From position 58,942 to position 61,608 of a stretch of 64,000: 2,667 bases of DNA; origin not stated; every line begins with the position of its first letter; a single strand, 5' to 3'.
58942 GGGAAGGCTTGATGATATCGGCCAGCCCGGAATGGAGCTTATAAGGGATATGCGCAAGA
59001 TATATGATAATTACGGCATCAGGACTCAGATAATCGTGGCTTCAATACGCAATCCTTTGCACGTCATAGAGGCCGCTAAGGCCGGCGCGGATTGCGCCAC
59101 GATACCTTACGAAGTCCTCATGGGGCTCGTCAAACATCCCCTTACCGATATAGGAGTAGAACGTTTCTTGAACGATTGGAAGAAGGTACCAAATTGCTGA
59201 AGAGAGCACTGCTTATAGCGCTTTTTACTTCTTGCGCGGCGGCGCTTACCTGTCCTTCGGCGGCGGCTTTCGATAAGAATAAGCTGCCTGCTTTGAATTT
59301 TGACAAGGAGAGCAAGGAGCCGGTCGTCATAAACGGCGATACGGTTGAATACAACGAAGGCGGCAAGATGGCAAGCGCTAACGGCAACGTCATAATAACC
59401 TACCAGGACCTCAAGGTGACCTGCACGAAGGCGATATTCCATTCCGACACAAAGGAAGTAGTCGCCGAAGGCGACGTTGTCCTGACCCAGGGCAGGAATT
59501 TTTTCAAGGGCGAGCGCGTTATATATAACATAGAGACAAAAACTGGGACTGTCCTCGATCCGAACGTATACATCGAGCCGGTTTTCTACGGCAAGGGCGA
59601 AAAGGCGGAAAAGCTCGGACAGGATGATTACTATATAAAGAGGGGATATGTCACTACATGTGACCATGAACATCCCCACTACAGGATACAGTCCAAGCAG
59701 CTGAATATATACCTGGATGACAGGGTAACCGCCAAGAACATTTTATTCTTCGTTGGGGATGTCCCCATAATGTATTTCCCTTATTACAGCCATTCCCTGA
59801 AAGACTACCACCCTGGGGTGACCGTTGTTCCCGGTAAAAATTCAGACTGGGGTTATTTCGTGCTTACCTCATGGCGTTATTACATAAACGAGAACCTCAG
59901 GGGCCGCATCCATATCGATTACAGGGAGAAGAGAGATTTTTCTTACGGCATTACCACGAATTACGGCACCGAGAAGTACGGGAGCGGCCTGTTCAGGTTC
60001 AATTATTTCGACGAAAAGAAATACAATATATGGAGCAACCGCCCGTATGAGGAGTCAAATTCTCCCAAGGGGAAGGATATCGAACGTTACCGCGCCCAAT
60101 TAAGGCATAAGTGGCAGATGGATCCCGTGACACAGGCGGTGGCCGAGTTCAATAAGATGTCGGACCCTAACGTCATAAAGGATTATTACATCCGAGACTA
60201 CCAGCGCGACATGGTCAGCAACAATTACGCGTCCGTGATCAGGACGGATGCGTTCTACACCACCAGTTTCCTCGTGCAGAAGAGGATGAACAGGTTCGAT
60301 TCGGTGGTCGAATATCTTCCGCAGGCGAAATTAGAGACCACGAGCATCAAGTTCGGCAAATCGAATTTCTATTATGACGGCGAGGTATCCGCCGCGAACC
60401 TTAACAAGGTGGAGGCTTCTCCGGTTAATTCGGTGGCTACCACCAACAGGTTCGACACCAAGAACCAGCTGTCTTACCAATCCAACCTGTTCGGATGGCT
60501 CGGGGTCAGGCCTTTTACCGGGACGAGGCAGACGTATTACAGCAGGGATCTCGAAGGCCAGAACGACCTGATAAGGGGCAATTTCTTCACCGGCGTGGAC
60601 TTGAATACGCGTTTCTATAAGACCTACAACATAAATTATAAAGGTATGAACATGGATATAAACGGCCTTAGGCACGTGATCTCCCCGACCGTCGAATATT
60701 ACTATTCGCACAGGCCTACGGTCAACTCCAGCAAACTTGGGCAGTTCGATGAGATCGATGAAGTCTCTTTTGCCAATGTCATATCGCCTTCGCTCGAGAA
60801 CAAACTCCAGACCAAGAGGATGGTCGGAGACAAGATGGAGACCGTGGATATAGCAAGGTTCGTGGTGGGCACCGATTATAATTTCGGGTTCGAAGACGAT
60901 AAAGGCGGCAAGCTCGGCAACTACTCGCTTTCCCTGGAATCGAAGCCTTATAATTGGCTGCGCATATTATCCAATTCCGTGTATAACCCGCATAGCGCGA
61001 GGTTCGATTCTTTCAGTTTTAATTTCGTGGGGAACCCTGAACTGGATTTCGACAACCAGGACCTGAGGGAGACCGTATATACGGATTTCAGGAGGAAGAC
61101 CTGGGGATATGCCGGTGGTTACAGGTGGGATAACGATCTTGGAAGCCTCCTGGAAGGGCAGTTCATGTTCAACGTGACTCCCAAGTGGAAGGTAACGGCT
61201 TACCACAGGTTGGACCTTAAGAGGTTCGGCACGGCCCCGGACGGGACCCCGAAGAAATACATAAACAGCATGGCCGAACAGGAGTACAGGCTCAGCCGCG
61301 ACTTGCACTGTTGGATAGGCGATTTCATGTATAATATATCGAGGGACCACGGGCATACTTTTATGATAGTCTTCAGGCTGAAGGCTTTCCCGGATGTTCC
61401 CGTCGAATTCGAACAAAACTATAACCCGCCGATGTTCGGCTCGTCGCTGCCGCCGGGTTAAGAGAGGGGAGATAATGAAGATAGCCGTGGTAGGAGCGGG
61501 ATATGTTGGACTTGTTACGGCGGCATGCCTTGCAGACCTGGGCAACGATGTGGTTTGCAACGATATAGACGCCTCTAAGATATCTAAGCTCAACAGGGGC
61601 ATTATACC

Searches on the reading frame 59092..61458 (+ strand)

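Call 59: search_protein_families(library=pfam, proteins=[L090:1-1731:+, L090:2112-2372:+, L090:2424-2600:+, L090:2603-4279:+, L088:1-687:+, L088:1068-1328:+], max_evalue=0.01)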
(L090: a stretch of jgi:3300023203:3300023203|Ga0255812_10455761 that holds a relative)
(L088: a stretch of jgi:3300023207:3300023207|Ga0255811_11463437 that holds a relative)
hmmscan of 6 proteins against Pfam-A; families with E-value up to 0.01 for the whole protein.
L090:1-1731:+ (577 aa): 5 families
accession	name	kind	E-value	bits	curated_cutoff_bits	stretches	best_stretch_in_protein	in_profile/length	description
PF22763.1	NrS1-1_pol-like_HBD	-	6.4e-32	109.7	27.9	1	84-149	1-64/64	NrS-1 polymerase HBD domain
PF19263.5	DUF5906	-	1e-20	74.9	27.6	1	317-427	1-114/114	Family of unknown function (DUF5906)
PF08706.16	D5_N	-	5.4e-11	43.4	22.4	1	203-288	59-145/145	D5 N terminal like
PF03288.22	Pox_D5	-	3.1e-08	34.4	21.4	1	490-541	1-53/86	Poxvirus D5 protein-like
PF00519.23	PPV_E1_C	-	0.0026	17.4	26.5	1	313-443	120-248/289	Papillomavirus helicase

L090:2112-2372:+ (87 aa): 0 families

L090:2424-2600:+ (59 aa): 7 families
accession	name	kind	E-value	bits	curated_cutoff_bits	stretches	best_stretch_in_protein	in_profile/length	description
PF12728.13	HTH_17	-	2.7e-06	28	27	1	4-27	2-25/51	Helix-turn-helix domain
PF13411.12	MerR_1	-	4.8e-05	23.8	21.6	1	4-57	1-54/69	MerR HTH family regulatory protein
PF07037.17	YfeC-like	-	0.0028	18.4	22.9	1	5-29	2-27/122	Transcription regulator YfeC-like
PF02954.25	HTH_8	-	0.0057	16.8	22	1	5-22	20-37/42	Bacterial regulatory protein, Fis family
PF03374.19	ANT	-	0.0059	17.4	25.3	1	3-45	23-65/108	Phage antirepressor protein KilAC domain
PF00376.29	MerR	-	0.0068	16.6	28.2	1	5-33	1-30/38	MerR family regulatory protein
PF13556.12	HTH_30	-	0.009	16.2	27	0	6-25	15-34/59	PucR C-terminal helix-turn-helix domain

L090:2603-4279:+ (559 aa): 3 families
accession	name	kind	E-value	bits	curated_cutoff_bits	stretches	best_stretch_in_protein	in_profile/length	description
PF00239.26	Resolvase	-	2e-33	115.9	23.3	1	3-157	1-145/145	Resolvase, N terminal domain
PF07508.19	Recombinase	-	6.6e-20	71.7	21.1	1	181-294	2-102/102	Recombinase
PF13408.12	Zn_ribbon_recom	-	1.3e-08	35.5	25.3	1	309-368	2-55/58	Recombinase zinc beta ribbon domain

L088:1-687:+ (229 aa): 3 families
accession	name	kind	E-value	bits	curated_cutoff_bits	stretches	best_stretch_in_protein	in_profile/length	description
PF19263.5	DUF5906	-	2.2e-14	54.5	27.6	1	8-79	42-114/114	Family of unknown function (DUF5906)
PF03288.22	Pox_D5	-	9.2e-09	36.1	21.4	1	142-193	1-53/86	Poxvirus D5 protein-like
PF02257.21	RFX_DNA_binding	-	0.0084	17.2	27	0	147-199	4-56/79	RFX DNA-binding domain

L088:1068-1328:+ (87 aa): 0 families

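Call 83: search_protein_families(library=phrogs, proteins=[L090:2112-2372:+, L090:2424-2600:+], max_evalue=0.001)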
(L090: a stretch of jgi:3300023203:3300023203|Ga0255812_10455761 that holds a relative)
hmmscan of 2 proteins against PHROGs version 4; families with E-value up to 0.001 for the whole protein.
L090:2112-2372:+ (87 aa): 0 families

L090:2424-2600:+ (59 aa): 7 families
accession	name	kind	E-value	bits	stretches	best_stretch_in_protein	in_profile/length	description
phrog_2907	-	integration and excision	9.4e-06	27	1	2-57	5-65/117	excisionase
phrog_66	-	integration and excision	3e-05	24.9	1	2-55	92-142/412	excisionase and transcriptional regulator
phrog_6620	-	integration and excision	0.00012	22.7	1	4-54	2-53/201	transposase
phrog_2474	-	transcription regulation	0.00014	22.8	1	4-51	49-97/118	MerR-like transcriptional regulator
phrog_3218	-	head and packaging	0.00027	21.8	1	4-36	34-66/152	terminase small subunit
phrog_11671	-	unknown function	0.00039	21.5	1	1-53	5-58/146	-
phrog_1729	-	unknown function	0.0007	20.7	0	2-29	91-118/142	-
